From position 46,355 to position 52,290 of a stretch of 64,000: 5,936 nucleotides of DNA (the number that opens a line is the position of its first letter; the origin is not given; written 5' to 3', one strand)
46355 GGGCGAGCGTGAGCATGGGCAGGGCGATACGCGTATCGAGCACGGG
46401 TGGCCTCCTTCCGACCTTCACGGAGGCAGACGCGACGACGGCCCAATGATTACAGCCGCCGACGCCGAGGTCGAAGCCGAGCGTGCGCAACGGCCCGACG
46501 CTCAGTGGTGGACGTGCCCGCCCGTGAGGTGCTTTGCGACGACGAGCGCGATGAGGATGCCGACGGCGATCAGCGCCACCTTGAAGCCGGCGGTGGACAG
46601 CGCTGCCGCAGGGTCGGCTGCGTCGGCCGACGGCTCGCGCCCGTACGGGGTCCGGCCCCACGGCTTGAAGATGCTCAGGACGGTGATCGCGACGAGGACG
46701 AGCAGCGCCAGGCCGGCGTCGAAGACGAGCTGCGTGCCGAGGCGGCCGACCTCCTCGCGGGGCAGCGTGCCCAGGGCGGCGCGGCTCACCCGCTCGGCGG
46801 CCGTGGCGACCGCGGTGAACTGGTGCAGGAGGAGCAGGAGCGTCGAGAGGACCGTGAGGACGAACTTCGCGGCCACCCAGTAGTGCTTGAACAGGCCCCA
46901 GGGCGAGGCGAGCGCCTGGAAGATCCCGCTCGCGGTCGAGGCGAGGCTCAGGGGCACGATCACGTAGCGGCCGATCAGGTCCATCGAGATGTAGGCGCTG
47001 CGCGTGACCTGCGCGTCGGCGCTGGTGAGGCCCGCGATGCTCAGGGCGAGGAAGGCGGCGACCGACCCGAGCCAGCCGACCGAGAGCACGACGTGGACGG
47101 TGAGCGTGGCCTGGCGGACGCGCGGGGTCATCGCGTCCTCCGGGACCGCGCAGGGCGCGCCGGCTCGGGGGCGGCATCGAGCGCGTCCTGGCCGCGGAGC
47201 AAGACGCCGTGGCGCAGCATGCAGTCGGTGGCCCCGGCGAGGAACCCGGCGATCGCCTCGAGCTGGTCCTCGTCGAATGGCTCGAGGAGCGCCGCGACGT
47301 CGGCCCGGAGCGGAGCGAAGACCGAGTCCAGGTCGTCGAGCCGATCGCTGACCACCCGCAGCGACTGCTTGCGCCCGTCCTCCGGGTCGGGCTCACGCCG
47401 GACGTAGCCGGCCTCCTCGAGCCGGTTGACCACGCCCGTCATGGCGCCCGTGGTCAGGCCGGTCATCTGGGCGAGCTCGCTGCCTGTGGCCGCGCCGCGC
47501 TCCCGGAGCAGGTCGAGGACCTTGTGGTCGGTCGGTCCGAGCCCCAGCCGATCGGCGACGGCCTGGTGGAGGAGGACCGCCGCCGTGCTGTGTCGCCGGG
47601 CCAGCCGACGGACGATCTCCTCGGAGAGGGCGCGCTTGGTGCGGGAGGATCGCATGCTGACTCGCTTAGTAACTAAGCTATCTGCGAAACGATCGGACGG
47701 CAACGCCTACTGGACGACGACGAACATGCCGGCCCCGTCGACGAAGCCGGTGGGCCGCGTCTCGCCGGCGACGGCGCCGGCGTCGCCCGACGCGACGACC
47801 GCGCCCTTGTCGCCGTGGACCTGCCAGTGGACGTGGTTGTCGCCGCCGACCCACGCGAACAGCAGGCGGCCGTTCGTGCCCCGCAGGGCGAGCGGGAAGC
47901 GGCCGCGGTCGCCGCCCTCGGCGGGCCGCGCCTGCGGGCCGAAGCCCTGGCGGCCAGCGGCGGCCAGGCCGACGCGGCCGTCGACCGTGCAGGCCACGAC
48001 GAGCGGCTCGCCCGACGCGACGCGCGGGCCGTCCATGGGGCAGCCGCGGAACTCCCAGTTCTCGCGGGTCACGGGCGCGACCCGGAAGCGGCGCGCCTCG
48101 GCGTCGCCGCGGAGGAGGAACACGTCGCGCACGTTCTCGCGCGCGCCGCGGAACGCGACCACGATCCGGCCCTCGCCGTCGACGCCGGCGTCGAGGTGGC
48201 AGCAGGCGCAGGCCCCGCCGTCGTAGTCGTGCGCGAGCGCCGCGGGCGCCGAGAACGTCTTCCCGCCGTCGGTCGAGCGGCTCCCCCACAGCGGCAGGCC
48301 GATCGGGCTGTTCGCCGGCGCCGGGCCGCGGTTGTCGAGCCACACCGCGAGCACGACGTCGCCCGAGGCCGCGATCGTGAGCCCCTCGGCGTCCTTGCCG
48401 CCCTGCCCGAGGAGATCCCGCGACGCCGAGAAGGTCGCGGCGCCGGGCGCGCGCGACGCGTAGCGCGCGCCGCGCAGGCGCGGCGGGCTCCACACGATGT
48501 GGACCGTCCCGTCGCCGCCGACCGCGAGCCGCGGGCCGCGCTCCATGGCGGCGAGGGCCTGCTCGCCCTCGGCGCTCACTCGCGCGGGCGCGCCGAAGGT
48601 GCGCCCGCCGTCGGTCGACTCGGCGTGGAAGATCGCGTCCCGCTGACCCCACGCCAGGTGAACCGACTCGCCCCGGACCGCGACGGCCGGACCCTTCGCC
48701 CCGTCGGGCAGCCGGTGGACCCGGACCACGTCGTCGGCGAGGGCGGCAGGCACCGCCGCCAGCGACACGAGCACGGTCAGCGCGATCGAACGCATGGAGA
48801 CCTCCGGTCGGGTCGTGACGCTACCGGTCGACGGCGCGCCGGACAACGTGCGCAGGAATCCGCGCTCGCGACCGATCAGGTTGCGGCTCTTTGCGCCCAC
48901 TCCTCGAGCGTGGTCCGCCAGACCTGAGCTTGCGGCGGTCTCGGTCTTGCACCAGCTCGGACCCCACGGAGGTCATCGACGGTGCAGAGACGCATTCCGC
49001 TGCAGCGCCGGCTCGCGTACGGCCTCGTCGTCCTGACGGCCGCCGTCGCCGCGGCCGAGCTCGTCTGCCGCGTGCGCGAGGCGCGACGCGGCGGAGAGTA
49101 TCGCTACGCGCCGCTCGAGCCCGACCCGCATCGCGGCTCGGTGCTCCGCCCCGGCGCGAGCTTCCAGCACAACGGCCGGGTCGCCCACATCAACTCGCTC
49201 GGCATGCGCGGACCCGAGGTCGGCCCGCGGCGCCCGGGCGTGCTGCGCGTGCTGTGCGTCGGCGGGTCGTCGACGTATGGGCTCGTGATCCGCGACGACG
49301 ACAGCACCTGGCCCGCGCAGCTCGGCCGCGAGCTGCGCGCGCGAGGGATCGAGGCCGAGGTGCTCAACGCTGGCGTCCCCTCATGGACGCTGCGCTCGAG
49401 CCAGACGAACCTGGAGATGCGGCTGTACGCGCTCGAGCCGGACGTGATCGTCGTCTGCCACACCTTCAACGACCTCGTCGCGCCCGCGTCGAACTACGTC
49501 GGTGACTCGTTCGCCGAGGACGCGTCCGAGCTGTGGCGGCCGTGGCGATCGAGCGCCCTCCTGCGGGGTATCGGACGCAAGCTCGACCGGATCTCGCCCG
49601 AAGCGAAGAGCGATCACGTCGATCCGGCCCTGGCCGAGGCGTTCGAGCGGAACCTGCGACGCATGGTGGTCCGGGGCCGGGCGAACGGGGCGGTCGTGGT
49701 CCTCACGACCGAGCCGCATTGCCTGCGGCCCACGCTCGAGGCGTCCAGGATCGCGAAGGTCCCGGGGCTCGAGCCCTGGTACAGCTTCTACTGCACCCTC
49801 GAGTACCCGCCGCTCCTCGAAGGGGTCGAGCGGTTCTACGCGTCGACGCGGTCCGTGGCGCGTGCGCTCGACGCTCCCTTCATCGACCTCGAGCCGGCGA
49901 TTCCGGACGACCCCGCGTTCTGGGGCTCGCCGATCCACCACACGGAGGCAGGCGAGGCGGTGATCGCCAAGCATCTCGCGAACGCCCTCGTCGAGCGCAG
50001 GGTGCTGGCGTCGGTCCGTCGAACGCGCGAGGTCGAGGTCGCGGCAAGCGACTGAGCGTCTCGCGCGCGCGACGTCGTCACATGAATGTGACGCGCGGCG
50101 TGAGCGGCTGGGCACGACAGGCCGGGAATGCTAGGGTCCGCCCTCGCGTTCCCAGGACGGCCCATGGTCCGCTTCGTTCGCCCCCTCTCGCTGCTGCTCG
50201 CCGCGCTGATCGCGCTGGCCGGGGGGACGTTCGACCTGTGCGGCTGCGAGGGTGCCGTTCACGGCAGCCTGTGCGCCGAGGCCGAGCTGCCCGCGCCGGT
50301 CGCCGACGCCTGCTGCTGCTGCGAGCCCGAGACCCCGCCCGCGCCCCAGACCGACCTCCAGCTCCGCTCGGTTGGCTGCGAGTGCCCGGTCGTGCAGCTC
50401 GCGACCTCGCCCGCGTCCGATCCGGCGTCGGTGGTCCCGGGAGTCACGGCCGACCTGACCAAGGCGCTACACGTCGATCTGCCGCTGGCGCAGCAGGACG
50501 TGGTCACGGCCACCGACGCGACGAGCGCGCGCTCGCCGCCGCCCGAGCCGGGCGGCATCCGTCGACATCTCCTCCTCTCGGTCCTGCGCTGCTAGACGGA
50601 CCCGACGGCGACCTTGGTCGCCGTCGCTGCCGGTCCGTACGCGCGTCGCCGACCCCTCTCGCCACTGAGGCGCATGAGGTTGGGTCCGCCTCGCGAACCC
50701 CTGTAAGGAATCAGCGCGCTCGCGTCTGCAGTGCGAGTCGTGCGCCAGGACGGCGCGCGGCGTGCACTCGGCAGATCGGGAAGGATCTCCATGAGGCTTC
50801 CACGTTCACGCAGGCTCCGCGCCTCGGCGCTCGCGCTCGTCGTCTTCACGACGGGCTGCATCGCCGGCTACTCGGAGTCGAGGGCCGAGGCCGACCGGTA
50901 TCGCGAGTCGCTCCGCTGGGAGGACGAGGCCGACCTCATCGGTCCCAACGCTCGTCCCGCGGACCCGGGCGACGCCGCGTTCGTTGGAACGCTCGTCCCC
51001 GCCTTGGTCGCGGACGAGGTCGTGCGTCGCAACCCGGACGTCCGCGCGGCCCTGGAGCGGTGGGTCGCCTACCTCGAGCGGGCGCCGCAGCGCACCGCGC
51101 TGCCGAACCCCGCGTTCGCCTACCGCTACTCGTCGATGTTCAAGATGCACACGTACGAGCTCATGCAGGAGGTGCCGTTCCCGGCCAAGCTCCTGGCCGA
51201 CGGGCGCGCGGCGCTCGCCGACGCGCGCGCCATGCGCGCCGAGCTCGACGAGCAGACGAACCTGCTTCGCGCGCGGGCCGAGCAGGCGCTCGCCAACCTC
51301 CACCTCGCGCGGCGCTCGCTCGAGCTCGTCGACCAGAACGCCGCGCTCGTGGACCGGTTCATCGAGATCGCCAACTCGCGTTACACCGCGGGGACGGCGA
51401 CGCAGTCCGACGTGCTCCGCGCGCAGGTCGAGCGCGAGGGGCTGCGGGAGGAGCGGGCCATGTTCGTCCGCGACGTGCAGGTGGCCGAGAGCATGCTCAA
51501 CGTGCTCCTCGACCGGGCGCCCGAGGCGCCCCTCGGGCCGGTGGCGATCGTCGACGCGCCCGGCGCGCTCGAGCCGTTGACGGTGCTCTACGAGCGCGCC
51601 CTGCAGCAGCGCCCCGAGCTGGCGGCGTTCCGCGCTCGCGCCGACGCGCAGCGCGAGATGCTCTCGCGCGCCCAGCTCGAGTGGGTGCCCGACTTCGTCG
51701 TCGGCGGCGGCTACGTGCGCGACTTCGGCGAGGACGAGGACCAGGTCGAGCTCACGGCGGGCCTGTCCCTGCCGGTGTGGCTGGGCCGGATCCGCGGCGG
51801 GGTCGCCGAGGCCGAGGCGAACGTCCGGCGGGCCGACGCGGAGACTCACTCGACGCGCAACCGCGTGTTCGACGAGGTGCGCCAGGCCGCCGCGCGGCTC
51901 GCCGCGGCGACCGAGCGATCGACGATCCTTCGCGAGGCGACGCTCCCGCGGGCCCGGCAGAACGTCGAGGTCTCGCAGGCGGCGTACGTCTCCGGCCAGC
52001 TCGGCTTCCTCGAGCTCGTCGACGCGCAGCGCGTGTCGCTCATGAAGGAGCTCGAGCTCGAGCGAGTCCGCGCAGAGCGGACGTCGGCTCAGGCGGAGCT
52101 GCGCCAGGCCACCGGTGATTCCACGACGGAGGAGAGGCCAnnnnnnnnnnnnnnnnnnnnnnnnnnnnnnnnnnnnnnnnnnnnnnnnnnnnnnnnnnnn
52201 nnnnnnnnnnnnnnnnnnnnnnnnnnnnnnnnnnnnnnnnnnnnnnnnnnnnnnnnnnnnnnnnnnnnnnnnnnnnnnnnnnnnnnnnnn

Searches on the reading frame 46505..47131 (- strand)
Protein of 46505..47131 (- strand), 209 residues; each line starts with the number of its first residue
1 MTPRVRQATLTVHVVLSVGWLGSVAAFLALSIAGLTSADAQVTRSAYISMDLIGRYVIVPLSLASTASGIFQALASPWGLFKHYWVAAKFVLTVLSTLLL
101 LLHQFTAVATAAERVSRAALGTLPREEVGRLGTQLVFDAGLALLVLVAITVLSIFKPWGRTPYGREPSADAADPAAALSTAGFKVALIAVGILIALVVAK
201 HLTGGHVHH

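Call 37: search_protein_families(library=pfam, proteins=[window:46505-47131:-], max_evalue=0.01)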
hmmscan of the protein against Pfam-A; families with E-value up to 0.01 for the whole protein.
window:46505-47131:- (209 aa): 1 family
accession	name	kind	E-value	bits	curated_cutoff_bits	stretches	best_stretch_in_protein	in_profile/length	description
PF10027.14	DUF2269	-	0.0077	16.8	28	1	10-157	4-150/150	Predicted integral membrane protein (DUF2269)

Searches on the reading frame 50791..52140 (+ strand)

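Call 68: search_protein_families(library=ncbifam, proteins=[window:50791-52140:+], max_evalue=1e-10)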
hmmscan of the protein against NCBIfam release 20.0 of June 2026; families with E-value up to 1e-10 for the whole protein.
window:50791-52140:+ (450 aa): 3 families
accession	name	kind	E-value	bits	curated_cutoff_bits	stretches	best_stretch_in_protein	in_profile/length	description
NF045679.1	DiMtlExpIhpA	equivalog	7.9e-16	57.7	650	1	137-415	108-386/424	divalent metal ion exporter subunit IhpA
TIGR01845.1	outer_NodT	subfamily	1.4e-15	57.1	210.05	1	139-442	147-458/460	efflux transporter outer membrane subunit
TIGR01844.1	type_I_sec_TolC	subfamily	1e-14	54.4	225.15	1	132-443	85-399/414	TolC family outer membrane protein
